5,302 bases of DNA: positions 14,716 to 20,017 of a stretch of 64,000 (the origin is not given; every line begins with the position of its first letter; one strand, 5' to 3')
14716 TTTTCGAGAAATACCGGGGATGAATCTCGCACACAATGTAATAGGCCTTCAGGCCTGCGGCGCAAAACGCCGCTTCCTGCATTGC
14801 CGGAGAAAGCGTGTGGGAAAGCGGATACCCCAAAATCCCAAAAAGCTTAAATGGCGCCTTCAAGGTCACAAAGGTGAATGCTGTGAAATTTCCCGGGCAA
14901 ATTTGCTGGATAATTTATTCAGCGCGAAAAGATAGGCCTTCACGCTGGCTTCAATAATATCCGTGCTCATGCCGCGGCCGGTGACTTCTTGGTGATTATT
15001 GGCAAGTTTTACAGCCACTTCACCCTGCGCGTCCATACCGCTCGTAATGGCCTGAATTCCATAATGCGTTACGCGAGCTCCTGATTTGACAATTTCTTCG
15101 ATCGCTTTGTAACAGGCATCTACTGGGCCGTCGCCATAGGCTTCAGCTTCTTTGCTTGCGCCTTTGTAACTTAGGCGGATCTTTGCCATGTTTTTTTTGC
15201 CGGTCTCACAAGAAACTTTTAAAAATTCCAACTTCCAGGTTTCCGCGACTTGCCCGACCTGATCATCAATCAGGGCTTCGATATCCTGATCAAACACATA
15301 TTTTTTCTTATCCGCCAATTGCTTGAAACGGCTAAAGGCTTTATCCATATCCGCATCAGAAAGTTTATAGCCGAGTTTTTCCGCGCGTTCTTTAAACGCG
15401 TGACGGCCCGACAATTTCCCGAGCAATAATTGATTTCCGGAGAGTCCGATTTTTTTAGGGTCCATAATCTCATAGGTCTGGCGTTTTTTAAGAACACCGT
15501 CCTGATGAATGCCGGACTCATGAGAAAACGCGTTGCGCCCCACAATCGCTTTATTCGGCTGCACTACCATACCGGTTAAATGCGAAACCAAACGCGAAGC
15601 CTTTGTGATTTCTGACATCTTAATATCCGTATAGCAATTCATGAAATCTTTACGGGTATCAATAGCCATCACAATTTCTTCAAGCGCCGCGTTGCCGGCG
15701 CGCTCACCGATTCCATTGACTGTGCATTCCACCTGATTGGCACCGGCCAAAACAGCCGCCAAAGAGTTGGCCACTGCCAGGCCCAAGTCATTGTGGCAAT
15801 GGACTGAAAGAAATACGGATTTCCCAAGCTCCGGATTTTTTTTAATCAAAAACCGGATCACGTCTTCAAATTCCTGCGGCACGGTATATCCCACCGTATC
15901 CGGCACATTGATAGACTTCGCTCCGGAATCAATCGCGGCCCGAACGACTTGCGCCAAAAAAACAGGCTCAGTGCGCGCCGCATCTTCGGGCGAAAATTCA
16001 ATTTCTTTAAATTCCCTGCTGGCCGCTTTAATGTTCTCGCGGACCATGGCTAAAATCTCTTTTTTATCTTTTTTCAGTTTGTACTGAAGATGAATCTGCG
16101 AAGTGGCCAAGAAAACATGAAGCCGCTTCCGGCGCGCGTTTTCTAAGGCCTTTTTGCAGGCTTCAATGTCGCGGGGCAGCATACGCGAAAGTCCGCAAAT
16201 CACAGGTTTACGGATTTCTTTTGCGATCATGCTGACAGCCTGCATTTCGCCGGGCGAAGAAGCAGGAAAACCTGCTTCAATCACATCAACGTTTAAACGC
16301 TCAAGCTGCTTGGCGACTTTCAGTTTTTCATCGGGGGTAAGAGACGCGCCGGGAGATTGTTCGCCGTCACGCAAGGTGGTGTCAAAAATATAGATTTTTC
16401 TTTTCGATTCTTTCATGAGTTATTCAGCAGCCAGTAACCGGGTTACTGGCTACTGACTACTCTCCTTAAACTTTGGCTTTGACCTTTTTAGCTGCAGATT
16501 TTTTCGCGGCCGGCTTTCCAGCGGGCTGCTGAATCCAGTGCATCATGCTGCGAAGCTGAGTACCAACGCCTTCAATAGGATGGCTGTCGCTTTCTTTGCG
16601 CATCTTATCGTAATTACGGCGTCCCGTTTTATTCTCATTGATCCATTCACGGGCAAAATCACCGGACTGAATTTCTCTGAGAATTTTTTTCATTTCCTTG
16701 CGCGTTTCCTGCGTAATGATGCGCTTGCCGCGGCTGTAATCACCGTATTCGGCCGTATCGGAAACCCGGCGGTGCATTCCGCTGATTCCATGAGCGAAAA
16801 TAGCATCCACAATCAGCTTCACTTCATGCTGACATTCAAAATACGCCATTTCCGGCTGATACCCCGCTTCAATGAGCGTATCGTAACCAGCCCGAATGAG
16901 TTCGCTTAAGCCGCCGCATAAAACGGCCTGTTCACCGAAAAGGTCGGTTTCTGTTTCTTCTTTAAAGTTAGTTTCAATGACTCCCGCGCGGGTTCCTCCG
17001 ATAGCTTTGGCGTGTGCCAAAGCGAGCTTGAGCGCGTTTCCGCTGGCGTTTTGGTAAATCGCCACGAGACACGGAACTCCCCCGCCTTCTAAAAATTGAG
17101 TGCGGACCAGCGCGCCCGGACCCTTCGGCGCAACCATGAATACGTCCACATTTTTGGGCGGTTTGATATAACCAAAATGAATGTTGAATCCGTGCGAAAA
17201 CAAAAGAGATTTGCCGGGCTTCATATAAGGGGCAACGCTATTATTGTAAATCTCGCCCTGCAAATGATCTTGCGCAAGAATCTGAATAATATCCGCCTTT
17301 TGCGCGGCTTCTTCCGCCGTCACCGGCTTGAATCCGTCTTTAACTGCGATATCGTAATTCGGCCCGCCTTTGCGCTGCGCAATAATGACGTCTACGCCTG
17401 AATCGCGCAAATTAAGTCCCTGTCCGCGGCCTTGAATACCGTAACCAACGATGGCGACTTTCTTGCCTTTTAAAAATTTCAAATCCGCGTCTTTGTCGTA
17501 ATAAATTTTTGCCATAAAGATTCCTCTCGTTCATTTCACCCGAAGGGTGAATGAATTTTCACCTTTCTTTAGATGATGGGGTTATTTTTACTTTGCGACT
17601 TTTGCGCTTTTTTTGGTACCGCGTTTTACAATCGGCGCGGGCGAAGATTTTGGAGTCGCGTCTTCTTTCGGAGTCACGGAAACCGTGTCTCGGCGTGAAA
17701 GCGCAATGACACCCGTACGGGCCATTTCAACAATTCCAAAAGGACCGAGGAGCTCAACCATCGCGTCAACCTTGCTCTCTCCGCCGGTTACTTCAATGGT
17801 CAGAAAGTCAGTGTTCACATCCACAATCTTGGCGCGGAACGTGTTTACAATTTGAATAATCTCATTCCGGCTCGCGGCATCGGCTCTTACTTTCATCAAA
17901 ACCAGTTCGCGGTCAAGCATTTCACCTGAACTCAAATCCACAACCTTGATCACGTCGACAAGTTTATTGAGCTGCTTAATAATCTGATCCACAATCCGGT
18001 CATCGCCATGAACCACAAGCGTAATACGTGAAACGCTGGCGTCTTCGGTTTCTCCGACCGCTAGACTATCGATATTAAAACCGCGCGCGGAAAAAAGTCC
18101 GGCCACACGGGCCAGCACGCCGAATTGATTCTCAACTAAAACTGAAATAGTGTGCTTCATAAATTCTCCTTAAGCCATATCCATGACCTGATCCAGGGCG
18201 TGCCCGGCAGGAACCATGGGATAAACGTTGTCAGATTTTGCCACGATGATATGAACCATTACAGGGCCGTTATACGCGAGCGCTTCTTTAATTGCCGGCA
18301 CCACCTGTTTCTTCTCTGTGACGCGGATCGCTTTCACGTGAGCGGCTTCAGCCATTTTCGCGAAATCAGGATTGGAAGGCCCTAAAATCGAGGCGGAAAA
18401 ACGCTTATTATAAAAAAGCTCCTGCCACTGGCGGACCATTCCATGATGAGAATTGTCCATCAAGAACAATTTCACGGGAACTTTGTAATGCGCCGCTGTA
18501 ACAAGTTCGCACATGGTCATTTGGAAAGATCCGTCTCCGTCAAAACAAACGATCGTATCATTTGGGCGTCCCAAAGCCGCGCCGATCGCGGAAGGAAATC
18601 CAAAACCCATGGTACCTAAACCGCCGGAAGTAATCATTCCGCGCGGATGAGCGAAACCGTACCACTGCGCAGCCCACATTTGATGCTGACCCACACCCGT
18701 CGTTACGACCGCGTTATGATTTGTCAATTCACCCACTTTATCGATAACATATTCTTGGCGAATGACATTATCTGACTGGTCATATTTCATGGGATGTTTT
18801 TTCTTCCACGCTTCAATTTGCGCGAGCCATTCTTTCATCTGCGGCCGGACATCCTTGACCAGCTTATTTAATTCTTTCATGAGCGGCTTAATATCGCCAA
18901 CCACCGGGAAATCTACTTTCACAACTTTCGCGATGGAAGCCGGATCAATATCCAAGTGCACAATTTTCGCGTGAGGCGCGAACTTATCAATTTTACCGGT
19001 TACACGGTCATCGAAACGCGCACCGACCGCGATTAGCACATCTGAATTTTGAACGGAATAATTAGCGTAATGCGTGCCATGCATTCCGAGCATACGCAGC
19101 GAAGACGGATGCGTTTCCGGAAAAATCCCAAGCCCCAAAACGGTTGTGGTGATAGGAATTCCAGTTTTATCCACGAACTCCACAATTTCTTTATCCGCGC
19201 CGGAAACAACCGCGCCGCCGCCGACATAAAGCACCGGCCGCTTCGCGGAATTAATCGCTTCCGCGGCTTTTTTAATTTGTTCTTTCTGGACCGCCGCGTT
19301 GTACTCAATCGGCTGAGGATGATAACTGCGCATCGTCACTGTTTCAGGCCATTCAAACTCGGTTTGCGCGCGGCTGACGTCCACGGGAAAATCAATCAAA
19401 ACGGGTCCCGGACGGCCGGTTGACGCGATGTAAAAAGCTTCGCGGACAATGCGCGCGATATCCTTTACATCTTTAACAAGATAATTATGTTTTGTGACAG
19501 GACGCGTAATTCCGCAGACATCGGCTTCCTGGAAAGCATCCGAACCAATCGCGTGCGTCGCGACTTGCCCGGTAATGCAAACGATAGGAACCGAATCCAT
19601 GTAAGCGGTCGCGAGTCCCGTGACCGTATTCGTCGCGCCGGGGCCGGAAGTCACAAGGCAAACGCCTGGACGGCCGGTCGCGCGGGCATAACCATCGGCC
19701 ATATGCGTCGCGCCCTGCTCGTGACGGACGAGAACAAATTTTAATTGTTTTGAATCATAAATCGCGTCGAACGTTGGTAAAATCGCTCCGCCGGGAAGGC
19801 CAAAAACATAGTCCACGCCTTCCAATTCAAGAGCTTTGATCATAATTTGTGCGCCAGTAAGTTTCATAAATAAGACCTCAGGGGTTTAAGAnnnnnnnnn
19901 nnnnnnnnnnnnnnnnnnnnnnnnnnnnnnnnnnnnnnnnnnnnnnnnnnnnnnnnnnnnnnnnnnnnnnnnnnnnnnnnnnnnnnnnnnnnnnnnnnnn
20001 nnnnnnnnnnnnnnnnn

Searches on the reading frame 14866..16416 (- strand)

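Call 51: search_protein_families(library=pfam, proteins=[window:14866-16416:-], max_evalue=0.00001)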
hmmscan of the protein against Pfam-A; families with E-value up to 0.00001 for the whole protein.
window:14866-16416:- (516 aa): 3 families
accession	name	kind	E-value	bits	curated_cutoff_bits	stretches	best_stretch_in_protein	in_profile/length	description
PF00682.25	HMGL-like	-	3e-89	299.3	29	1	7-277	1-260/260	HMGL-like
PF08502.15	LeuA_dimer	-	1.2e-37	129.1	24.9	1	374-502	2-130/131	LeuA allosteric (dimerisation) domain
PF22617.1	HCS_D2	-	4.5e-32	110.7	27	1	291-372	1-82/82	Homocitrate synthase post-HMGL domain-like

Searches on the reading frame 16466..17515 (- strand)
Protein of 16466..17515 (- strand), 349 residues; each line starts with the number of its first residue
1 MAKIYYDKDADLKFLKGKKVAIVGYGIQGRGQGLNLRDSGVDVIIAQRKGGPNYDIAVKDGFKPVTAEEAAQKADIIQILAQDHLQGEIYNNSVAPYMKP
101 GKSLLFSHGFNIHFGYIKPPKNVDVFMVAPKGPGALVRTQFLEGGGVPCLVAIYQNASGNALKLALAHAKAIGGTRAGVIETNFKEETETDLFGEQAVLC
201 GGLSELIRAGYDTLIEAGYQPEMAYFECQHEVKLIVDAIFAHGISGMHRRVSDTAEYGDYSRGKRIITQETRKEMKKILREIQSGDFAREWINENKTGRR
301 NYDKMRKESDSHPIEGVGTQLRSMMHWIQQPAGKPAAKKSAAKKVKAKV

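Call 51: search_protein_families(library=pfam, proteins=[window:16466-17515:-], max_evalue=0.00001)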
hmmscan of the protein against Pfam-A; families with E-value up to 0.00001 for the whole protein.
window:16466-17515:- (349 aa): 2 families
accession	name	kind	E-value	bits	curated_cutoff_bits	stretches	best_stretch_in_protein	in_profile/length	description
PF07991.19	KARI_N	-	5.9e-69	231.3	20.6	1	15-178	2-165/165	Acetohydroxy acid isomeroreductase, NADPH-binding domain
PF01450.25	KARI_C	-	9.3e-64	214.5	29.1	1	184-327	1-144/144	Ketol-acid reductoisomerase, C-terminal domain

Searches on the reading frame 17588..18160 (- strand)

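Call 59: search_protein_families(library=pfam, proteins=[window:17588-18160:-], max_evalue=0.00001)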
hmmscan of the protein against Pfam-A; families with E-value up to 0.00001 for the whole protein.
window:17588-18160:- (190 aa): 4 families
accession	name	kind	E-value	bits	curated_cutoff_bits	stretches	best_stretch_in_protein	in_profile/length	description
PF10369.15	ALS_ss_C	-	2.3e-31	108.1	23.2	1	84-156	1-73/74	Small subunit of acetolactate synthase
PF22629.2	ACT_AHAS_ss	-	2.9e-27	95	27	1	5-72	1-67/67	AHAS small subunit-like ACT domain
PF13710.12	ACT_5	-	1.2e-19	70.2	27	1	13-73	3-62/62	ACT domain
PF01842.31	ACT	-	7.3e-16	58.1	27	1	3-68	1-65/66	ACT domain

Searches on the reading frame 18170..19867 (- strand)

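Call 52: search_protein_families(library=pfam, proteins=[window:18170-19867:-], max_evalue=0.00001)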
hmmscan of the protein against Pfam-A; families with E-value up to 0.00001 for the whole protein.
window:18170-19867:- (565 aa): 3 families
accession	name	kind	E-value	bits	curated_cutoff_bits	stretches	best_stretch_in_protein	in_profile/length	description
PF02775.26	TPP_enzyme_C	-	4e-52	176.5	21.9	1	391-540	1-151/151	Thiamine pyrophosphate enzyme, C-terminal TPP binding domain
PF00205.28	TPP_enzyme_M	-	4.2e-51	172.7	30.4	1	198-333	1-137/137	Thiamine pyrophosphate enzyme, central domain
PF02776.23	TPP_enzyme_N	-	5.8e-44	149.1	26.8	1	4-118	2-117/119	Thiamine pyrophosphate enzyme, N-terminal TPP binding domain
